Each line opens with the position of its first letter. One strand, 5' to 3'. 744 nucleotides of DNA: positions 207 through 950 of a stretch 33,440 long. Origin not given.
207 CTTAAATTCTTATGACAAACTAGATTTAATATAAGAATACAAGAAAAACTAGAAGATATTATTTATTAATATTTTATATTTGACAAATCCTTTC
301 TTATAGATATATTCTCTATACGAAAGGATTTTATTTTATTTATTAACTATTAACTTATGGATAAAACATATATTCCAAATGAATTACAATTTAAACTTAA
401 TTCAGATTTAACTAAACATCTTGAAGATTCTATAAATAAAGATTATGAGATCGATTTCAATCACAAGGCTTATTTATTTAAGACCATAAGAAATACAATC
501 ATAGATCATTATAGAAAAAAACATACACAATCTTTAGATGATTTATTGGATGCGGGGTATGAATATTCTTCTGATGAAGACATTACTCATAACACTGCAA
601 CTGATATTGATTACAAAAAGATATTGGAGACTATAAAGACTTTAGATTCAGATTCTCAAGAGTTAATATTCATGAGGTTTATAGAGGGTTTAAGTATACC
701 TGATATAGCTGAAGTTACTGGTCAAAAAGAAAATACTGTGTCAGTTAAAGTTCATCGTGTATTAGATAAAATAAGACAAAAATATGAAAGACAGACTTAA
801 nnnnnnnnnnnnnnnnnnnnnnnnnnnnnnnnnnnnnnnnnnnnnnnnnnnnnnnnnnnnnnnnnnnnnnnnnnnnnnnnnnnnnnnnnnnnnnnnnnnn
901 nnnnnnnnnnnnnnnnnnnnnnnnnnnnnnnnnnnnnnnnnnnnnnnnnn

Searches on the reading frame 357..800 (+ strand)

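Call 81: search_protein_families(library=pfam, proteins=[window:357-800:+], max_evalue=0.001)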
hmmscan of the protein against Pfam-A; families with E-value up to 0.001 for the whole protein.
window:357-800:+ (147 aa): 4 families
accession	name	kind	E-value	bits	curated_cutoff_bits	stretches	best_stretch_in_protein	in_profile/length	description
PF08281.18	Sigma70_r4_2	-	1.3e-10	41.1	25.7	1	88-138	3-53/54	Sigma-70, region 4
PF04545.22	Sigma70_r4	-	1e-05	25.4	24.1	1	93-141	2-50/50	Sigma-70, region 4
PF07638.17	Sigma70_ECF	-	0.00017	22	21.1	1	40-145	79-181/185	ECF sigma factor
PF04542.20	Sigma70_r2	-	0.00036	20.7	24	1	30-55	43-68/71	Sigma-70 region 2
